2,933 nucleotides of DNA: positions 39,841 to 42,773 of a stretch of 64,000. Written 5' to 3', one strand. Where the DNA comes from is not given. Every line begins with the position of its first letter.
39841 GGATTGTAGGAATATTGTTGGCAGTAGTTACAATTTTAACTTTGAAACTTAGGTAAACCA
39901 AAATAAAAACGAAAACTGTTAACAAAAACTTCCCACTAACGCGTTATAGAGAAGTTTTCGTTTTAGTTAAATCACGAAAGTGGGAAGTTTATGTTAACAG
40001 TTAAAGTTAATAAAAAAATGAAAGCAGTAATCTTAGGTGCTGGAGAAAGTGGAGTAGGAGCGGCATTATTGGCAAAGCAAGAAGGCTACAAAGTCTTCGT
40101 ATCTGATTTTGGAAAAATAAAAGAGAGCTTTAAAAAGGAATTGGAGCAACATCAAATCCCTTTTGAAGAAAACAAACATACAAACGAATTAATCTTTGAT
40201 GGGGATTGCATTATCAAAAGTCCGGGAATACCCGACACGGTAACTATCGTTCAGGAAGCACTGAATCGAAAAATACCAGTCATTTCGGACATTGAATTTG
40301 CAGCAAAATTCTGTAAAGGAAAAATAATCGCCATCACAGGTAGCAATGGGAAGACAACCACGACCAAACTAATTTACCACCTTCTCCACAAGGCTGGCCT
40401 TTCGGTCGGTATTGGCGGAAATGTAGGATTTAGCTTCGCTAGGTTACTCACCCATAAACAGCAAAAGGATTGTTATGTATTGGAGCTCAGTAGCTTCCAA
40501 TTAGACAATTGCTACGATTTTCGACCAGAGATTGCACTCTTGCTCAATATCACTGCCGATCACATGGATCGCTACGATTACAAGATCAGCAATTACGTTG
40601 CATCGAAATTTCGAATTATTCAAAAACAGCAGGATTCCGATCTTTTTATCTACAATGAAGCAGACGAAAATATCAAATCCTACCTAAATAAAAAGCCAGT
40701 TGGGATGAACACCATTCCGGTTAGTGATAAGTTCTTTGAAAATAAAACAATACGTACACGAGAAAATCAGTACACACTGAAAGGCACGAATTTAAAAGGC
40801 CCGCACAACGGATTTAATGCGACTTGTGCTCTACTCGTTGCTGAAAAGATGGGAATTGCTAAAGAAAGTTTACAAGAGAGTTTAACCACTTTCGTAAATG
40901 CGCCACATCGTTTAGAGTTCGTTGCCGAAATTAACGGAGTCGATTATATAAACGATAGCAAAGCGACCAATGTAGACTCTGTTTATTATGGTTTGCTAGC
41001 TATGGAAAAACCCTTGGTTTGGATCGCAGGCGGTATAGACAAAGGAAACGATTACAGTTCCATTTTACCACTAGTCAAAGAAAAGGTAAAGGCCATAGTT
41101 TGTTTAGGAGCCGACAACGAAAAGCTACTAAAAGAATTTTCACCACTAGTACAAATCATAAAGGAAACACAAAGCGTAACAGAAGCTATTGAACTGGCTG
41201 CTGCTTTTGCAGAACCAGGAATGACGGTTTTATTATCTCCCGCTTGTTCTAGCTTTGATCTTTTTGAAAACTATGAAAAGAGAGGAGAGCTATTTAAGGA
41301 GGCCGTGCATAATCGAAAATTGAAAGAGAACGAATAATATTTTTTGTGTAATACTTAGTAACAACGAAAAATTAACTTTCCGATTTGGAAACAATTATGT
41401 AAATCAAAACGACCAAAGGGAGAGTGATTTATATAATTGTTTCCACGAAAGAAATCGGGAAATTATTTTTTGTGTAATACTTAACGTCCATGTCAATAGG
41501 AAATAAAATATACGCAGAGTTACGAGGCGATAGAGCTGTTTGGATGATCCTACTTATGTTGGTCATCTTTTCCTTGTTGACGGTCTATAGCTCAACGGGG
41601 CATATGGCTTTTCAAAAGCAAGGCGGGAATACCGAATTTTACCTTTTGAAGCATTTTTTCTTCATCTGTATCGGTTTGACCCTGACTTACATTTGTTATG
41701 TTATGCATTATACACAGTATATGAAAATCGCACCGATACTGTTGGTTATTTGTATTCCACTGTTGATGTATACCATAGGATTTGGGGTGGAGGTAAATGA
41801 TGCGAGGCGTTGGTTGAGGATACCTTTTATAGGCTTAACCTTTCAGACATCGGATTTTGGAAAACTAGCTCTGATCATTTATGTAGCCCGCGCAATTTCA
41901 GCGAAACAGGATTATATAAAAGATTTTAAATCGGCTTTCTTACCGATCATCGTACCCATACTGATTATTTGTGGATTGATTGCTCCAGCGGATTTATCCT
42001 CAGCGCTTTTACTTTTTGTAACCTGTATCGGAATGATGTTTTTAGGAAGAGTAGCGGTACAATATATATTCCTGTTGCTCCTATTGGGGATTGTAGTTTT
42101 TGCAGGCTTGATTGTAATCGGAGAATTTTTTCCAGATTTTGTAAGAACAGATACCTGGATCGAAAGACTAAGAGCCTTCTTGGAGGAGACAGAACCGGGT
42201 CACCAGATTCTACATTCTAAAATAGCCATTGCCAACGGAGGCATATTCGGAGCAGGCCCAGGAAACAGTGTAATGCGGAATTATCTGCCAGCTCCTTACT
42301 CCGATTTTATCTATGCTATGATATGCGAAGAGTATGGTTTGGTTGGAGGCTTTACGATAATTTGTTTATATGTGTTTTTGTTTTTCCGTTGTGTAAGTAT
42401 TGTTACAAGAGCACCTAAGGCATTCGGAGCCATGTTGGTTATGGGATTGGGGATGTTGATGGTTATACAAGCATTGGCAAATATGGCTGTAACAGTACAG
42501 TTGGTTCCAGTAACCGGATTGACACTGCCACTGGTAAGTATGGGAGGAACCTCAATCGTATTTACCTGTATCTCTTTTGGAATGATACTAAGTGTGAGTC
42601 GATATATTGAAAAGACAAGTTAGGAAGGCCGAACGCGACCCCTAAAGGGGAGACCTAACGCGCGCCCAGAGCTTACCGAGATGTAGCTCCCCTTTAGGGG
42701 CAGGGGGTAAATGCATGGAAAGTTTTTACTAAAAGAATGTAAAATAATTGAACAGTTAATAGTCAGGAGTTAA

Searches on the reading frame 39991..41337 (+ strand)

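Call 15: search_protein_families(library=ncbifam, proteins=[window:39991-41337:+])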
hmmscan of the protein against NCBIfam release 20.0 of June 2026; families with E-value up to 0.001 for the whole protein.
window:39991-41337:+ (448 aa): 25 families
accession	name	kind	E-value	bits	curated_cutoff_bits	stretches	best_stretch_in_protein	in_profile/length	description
TIGR01087.1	murD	equivalog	5.2e-121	404.8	211.95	1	12-440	2-440/441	UDP-N-acetylmuramoyl-L-alanine--D-glutamate ligase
TIGR01082.1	murC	equivalog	1.2e-37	130.1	335.1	1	14-322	7-322/449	UDP-N-acetylmuramate--L-alanine ligase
NF053647.1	pMurD2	equivalog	7.1e-31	107.5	550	1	10-364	1-334/405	pseudomurein biosynthesis peptide ligase pMurD2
NF053645.1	pMurC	equivalog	1.8e-26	92.9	560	2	18-239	8-238/492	pseudomurein biosynthesis peptide ligase pMurC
NF053646.1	pMurD1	equivalog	1.4e-25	89.9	610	1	10-338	1-348/465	pseudomurein biosynthesis peptide ligase pMurD1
TIGR01143.1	murF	subfamily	5.3e-24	84.9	288.6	1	106-338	70-318/418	UDP-N-acetylmuramoyl-tripeptide--D-alanyl-D-alanine ligase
TIGR01081.1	mpl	equivalog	2.3e-19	69.7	388.7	1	21-322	12-328/448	UDP-N-acetylmuramate:L-alanyl-gamma-D-glutamyl-meso-diaminopimelate ligase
NF001126.0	PRK00139.1-4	equivalog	4.5e-19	68.3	373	1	82-321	76-346/486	UDP-N-acetylmuramoyl-L-alanyl-D-glutamate--2,6-diaminopimelate ligase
TIGR01085.1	murE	subfamily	7e-17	61.5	257.3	1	103-314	78-329/472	UDP-N-acetylmuramyl-tripeptide synthetase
NF011171.0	PRK14573.1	equivalog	1.5e-16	59.5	1015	1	15-309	10-308/809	bifunctional UDP-N-acetylmuramate--L-alanine ligase/D-alanine--D-alanine ligase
NF001124.0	PRK00139.1-2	equivalog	1e-14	54.2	476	1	86-318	87-352/500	UDP-N-acetylmuramoyl-L-alanyl-D-glutamate--2,6-diaminopimelate ligase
NF008896.0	PRK11929.1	equivalog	1.2e-14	53.1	1023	1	94-234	96-256/965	bifunctional UDP-N-acetylmuramoyl-L-alanyl-D-glutamate--2,6-diaminopimelate ligase MurE/UDP-N-acetylmuramoyl-tripeptide--D-alanyl-D-alanine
NF001123.0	PRK00139.1-1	equivalog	2.9e-12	46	586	2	84-148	81-145/493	UDP-N-acetylmuramoyl-L-alanyl-D-glutamate--2,6-diaminopimelate ligase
NF010628.0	PRK14022.1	equivalog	3.6e-11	42.5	536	1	157-331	177-354/483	UDP-N-acetylmuramoyl-L-alanyl-D-glutamate--L-lysine ligase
NF033197.0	F430_CfbE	equivalog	1.6e-10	40.6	250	1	104-135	93-124/430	coenzyme F430 synthase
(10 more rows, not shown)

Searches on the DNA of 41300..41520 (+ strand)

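Call 22: search_rna_families(source=window, start=41300, end=41520, threshold=evalue, max_evalue=10)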
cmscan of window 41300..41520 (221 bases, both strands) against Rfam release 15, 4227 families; matches with E-value up to 10: 24.
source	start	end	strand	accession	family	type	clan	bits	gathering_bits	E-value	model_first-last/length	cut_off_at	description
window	41385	41445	+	RF04347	Plastid-ccsA-ndhD-2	Cis-reg;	-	38.8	51.5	1.2e-06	1-53/53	no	Plastid-ccsA-ndhD-2 3UTR RNA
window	41386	41446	-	RF04347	Plastid-ccsA-ndhD-2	Cis-reg;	-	30.8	51.5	0.00016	1-53/53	no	Plastid-ccsA-ndhD-2 3UTR RNA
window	41382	41445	+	RF04346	Plastid-ccsA-ndhD-1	Cis-reg;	CL00154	29.5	48.5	0.00023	1-57/57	no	Plastid-ccsA-ndhD-1 3UTR RNA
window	41367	41473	+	RF03601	MIR7993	Gene; miRNA;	-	26.9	100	0.0045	1-138/138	no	MIR7993 microRNA precursor family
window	41375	41463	-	RF03356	mir-4782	Gene; miRNA;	-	25.6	100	0.0078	1-79/79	no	mir-4782 microRNA precursor family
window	41362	41476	+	RF04174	MIR4208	Gene; miRNA;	-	24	140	0.1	1-191/191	no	MIR4208 microRNA precursor family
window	41372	41467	+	RF03583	MIR781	Gene; miRNA;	-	21.4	88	0.08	1-94/94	no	MIR781 microRNA precursor family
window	41368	41470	+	RF04205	MIR2606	Gene; miRNA;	-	21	139.7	0.61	1-165/165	no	MIR2606 microRNA precursor family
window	41360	41475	-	RF03798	MIR4227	Gene; miRNA;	-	20.9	100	0.064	1-122/122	no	MIR4227 microRNA precursor family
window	41387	41444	+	RF04120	MIR5998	Gene; miRNA;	-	20.5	180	0.019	1-173/173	no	MIR5998 microRNA precursor family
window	41387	41444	-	RF04120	MIR5998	Gene; miRNA;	-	18.4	180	0.067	1-173/173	no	MIR5998 microRNA precursor family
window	41384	41487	+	RF02730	JA02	Gene; sRNA;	-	16.9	49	5.3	1-116/116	no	Aggregatibacter sRNA JA02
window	41384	41451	+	RF03918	mir-4922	Gene; miRNA;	-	16.7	82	2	1-65/65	no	mir-4922 microRNA precursor family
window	41377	41449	-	RF03226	mir-8196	Gene; miRNA;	-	16.2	59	3.9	1-65/65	no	mir-8196 microRNA precursor family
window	41386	41445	-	RF03625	MIR6152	Gene; miRNA;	-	15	57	3.7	1-97/97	no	MIR6152 microRNA precursor family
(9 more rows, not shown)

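Call 77: search_dna_similar(query=window:41357-41479:+, collection=plasmids, mode=distant, max_evalue=0.01, max_rows=10)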
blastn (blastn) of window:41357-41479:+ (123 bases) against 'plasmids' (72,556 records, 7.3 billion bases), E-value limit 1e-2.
No match.

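Call 78: search_dna_similar(query=window:41357-41479:+, collection=phages, mode=distant, max_evalue=0.01, max_rows=10)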
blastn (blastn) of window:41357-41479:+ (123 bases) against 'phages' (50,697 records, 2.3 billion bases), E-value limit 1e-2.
No match.

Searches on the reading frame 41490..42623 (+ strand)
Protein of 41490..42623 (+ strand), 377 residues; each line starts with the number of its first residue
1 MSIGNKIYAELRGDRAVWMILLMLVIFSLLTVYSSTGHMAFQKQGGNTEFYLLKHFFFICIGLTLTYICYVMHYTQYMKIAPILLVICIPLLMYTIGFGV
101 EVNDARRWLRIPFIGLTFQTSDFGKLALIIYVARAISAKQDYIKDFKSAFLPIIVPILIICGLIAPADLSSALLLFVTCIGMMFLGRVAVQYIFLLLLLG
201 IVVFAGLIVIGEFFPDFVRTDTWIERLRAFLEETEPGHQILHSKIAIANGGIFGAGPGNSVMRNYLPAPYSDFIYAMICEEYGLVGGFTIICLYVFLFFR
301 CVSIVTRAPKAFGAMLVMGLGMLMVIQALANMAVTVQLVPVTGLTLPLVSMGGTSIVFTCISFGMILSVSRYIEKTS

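Call 15: search_protein_families(library=ncbifam, proteins=[window:41490-42623:+])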
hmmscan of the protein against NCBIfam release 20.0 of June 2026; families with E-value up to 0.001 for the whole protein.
window:41490-42623:+ (377 aa): 6 families
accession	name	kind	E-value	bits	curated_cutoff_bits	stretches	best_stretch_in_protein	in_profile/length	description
TIGR02614.1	ftsW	equivalog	5.4e-82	275.7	337.5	1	14-371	1-355/357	putative lipid II flippase FtsW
TIGR02615.1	spoVE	exception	4.4e-68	230.3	448.8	1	16-371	3-354/354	stage V sporulation protein E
TIGR02210.1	rodA_shape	equivalog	6.7e-67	226.1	336.7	1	16-370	3-353/357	rod shape-determining protein RodA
NF008042.0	PRK10774.1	equivalog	7.5e-39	133.8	493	1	14-369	36-388/405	cell division protein FtsW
NF008060.0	PRK10794.1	equivalog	9.5e-39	133.4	590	1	7-370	10-360/370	peptidoglycan glycosyltransferase MrdB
NF037961.1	RodA_shape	subfamily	3e-30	105.9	150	2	237-362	273-401/415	rod shape-determining protein RodA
